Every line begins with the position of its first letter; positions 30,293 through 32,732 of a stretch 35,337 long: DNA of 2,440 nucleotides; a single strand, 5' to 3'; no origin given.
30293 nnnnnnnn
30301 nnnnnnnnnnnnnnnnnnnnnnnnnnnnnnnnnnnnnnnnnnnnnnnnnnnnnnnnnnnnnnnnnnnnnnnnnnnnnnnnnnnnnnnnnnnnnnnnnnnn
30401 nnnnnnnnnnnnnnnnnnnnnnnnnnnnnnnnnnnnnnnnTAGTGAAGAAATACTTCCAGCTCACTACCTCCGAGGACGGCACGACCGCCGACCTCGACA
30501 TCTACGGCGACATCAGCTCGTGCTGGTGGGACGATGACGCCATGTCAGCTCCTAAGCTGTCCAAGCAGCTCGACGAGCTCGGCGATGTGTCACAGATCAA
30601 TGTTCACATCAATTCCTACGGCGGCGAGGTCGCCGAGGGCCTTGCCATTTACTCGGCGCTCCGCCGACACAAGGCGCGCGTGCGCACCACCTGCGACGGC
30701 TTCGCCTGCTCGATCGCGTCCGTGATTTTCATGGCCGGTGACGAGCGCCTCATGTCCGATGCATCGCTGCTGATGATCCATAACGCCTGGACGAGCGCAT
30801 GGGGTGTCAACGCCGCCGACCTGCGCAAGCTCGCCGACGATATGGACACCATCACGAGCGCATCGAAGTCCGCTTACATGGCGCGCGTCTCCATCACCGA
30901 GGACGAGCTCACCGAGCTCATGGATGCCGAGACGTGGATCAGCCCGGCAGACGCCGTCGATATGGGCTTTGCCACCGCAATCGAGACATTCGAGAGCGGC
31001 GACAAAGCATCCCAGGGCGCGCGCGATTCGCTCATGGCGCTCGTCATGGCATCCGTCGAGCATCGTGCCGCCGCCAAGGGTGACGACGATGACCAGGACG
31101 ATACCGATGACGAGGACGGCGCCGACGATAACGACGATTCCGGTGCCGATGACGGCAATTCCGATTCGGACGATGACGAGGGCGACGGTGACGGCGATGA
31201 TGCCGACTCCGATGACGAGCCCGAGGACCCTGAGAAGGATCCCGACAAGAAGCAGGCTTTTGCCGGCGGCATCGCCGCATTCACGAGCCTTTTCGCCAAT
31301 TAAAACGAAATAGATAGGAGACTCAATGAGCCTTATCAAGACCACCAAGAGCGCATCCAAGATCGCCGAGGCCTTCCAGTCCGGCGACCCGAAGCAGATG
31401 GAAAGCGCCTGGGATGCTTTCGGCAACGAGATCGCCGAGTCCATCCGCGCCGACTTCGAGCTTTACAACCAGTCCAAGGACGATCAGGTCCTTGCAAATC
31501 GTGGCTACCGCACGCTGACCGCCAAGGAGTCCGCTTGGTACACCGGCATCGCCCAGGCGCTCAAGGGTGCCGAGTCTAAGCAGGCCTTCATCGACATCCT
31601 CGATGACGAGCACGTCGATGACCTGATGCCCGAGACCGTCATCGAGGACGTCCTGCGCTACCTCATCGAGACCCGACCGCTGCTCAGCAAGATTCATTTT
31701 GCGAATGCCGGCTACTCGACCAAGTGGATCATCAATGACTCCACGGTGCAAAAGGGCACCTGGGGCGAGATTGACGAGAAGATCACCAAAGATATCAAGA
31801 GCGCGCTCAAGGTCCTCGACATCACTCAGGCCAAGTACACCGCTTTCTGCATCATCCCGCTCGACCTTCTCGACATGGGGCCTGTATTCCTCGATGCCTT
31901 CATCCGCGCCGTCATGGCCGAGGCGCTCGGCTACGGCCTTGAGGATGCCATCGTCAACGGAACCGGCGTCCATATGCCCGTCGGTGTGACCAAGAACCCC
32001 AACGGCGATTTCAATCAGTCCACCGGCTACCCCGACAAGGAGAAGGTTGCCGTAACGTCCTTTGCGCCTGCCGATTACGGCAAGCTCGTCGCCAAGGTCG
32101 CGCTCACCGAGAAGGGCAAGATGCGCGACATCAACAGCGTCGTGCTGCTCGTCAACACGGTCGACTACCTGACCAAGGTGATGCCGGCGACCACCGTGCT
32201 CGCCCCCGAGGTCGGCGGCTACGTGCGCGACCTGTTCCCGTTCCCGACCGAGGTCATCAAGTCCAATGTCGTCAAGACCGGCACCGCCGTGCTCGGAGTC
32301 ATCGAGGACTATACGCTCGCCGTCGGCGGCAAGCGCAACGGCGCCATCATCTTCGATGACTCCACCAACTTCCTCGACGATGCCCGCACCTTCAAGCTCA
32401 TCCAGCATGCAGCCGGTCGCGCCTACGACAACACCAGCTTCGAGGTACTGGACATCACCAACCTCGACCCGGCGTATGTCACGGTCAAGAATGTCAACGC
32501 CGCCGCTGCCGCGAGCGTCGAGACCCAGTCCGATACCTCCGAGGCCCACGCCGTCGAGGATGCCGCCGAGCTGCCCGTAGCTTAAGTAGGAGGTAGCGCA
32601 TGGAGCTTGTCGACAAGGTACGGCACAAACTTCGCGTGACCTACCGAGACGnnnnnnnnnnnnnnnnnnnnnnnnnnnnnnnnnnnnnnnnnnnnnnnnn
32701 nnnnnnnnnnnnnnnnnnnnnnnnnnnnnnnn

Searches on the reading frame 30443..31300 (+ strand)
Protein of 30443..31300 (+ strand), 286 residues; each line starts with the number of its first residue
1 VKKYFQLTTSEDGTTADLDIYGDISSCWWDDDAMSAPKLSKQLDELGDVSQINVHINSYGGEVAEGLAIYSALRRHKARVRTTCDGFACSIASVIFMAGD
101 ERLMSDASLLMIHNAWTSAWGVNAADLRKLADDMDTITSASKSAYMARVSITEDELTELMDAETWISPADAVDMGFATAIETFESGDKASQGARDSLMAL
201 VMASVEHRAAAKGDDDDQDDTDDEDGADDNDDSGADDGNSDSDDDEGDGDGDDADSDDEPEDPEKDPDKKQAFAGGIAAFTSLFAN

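Call 68: search_protein_families(library=phrogs, proteins=[window:30443-31300:+], max_evalue=0.001)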
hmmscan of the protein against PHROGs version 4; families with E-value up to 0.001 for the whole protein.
window:30443-31300:+ (286 aa): 13 families
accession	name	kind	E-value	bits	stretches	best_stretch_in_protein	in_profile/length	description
phrog_94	-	head and packaging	8.1e-69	234.7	1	2-224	67-293/622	head maturation protease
phrog_133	-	head and packaging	1.1e-54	187.3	1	2-185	7-183/668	head maturation protease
phrog_2976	-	head and packaging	4.2e-53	182.5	1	1-216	5-219/394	head maturation protease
phrog_1684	-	head and packaging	2.6e-48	165.9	1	12-192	38-211/284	head maturation protease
phrog_3348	-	unknown function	3.9e-46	159.1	1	3-205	23-223/386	-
phrog_53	-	head and packaging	6e-30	105.9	1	13-209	74-308/583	head maturation protease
phrog_33547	-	unknown function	2.8e-18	67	1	51-179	31-157/357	-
phrog_13984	-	unknown function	1.2e-16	61.9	1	4-111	21-122/123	-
phrog_1827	-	other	3.1e-15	57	1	39-170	42-172/202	ATP-dependent protease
phrog_5410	-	other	1e-13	52.2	1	51-165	57-170/323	ATP-dependent protease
phrog_20705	-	head and packaging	2.6e-12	46.8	1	38-179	199-344/690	virion structural protein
phrog_23753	-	head and packaging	1.1e-09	39.4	1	51-182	43-173/298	head maturation protease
phrog_26628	-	head and packaging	0.00011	22.7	1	43-191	60-208/290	head maturation protease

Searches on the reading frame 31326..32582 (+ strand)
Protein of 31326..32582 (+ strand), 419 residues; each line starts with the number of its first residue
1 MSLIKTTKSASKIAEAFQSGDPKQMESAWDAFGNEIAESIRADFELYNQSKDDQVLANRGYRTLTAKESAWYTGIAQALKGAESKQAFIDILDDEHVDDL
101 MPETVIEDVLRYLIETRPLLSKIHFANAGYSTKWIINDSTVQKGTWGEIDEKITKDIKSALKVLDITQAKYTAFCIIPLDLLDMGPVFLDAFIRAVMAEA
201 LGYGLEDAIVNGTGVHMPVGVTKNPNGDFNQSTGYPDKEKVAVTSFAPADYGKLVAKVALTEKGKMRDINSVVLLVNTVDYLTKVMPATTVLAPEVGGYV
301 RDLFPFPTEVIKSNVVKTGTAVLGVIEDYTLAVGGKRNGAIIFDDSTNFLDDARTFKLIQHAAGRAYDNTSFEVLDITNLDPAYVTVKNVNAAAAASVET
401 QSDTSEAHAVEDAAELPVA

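Call 68: search_protein_families(library=phrogs, proteins=[window:31326-32582:+], max_evalue=0.001)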
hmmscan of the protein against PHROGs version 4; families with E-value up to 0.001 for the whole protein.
window:31326-32582:+ (419 aa): 1 family
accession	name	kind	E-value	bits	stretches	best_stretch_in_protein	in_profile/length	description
phrog_10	-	head and packaging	1e-24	88.6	1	75-404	342-663/752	major head protein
